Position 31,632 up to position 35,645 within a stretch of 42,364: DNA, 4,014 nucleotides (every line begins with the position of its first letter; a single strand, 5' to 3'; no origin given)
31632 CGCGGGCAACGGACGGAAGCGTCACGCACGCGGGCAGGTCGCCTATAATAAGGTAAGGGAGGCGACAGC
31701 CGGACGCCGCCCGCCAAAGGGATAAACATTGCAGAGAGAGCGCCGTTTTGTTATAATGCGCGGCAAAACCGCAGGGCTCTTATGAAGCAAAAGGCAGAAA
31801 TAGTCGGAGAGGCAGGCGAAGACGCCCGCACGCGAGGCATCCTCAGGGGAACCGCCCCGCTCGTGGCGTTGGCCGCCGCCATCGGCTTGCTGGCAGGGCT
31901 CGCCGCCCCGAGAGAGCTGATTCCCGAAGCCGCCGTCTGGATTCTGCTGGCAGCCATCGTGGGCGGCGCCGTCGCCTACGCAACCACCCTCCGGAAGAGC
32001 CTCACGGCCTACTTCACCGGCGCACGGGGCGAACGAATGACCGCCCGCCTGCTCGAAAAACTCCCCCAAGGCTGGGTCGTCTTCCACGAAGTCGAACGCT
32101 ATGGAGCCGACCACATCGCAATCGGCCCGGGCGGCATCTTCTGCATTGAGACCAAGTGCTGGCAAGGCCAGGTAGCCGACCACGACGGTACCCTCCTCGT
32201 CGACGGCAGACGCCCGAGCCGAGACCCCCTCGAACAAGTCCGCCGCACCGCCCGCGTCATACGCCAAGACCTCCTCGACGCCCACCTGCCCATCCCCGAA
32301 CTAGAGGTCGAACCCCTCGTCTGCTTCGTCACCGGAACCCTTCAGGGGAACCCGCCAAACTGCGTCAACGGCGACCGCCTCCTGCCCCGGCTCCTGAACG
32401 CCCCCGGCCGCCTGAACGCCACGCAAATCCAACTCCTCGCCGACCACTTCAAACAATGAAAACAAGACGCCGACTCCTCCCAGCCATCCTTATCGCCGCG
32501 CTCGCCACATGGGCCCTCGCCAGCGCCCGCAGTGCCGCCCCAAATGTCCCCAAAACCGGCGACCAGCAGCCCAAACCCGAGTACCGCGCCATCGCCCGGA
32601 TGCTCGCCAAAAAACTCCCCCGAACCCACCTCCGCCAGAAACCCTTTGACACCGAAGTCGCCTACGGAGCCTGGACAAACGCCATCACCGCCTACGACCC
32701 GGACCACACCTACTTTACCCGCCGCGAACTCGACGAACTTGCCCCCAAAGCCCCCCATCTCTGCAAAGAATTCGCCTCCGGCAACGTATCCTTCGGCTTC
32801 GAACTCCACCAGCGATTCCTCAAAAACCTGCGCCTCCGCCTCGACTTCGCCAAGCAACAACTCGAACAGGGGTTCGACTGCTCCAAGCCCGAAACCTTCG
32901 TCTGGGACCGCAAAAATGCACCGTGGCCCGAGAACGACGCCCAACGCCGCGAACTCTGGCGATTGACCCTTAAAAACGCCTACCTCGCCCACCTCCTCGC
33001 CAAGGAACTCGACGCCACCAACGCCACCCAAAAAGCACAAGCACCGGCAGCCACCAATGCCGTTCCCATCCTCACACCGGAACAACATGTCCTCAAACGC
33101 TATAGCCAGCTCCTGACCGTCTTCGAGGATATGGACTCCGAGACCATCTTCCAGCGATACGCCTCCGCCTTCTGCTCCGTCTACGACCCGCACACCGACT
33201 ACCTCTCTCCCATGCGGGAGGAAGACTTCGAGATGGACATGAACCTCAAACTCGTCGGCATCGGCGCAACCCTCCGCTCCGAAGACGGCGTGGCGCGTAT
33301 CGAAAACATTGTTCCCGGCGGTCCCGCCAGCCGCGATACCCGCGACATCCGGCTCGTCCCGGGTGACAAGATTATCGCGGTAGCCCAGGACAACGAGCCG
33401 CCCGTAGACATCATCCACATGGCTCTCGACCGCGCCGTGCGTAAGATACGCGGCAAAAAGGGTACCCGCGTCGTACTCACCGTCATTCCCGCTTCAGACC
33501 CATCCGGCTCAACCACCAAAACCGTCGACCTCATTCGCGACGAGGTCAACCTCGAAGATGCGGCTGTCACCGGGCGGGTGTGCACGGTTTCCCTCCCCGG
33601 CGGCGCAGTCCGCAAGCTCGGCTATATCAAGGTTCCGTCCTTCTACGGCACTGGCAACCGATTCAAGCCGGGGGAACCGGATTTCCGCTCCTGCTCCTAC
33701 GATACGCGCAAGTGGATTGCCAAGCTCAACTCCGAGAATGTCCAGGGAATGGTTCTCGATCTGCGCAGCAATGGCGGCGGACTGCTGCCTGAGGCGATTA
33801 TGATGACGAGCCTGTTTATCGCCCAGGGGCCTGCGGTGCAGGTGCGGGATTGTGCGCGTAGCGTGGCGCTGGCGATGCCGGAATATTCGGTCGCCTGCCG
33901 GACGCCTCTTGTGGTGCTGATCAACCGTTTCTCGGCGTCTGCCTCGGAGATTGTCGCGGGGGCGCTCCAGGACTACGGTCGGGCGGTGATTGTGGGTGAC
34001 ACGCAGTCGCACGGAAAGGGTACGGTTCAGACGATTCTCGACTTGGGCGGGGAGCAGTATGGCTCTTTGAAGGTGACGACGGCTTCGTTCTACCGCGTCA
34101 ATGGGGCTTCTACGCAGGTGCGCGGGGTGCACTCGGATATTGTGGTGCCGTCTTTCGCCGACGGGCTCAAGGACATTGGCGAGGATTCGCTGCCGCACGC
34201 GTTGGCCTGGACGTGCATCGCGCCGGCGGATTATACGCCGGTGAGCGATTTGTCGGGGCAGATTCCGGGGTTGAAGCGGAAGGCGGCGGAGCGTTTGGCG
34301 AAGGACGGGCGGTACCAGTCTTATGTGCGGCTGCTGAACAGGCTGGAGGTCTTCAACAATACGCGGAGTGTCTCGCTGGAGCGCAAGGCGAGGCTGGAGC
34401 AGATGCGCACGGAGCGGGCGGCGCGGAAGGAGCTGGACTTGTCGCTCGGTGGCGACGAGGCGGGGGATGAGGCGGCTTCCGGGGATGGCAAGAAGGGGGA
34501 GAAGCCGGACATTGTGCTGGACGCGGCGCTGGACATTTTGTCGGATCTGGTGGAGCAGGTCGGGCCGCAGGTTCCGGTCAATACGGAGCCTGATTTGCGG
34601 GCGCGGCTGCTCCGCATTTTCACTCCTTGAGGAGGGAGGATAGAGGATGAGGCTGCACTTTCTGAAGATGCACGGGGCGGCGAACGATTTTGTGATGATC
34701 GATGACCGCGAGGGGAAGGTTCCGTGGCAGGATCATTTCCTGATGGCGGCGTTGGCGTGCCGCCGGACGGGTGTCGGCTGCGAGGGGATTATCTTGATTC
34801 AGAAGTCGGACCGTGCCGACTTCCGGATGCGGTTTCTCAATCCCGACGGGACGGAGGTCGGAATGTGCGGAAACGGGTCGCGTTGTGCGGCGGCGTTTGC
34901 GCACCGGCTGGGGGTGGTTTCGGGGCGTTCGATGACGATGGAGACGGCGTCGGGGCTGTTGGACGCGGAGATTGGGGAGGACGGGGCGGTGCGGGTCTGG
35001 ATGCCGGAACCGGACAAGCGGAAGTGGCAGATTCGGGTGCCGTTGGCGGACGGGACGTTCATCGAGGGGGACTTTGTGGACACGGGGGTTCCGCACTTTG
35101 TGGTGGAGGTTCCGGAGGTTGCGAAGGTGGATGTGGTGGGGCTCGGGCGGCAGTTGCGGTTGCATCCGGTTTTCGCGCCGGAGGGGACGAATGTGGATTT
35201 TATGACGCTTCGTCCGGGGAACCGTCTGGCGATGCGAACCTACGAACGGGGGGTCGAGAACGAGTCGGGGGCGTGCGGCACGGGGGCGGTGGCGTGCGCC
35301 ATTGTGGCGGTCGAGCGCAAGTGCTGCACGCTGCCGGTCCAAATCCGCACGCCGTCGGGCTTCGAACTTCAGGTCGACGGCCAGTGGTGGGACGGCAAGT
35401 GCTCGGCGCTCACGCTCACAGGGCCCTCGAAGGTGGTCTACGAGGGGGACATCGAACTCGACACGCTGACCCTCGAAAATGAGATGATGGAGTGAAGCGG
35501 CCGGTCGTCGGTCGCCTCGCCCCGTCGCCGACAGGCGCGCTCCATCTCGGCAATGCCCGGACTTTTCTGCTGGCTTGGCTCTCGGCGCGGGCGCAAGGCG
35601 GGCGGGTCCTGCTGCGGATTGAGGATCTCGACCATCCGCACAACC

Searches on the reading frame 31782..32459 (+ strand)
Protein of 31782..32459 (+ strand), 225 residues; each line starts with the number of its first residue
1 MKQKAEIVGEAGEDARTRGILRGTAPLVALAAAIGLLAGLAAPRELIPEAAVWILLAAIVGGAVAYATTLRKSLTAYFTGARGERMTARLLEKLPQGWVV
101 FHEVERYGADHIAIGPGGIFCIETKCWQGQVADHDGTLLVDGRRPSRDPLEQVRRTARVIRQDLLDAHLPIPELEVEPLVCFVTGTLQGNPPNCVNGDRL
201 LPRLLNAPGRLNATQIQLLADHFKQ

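Call 43: search_protein_families(library=pfam, proteins=[window:31782-32459:+], max_evalue=0.01)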
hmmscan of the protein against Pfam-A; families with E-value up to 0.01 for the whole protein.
window:31782-32459:+ (225 aa): 1 family
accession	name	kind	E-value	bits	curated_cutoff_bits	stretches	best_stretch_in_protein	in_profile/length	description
PF08378.17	NERD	-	3.1e-20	73.2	22.1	1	80-183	2-111/111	Nuclease-related domain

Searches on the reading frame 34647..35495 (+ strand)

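Call 43: search_protein_families(library=pfam, proteins=[window:34647-35495:+], max_evalue=0.01)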
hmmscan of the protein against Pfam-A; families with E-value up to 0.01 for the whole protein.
window:34647-35495:+ (282 aa): 3 families
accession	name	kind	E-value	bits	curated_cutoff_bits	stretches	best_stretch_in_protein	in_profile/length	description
PF01678.24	DAP_epimerase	-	4.4e-45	153.1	34.7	2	5-121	1-117/121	Diaminopimelate epimerase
PF05544.16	Pro_racemase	-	4.5e-05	23.1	27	1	48-114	58-127/325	Proline racemase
PF02567.21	PhzC-PhzF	-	0.007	16.3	27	0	50-118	43-114/281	Phenazine biosynthesis-like protein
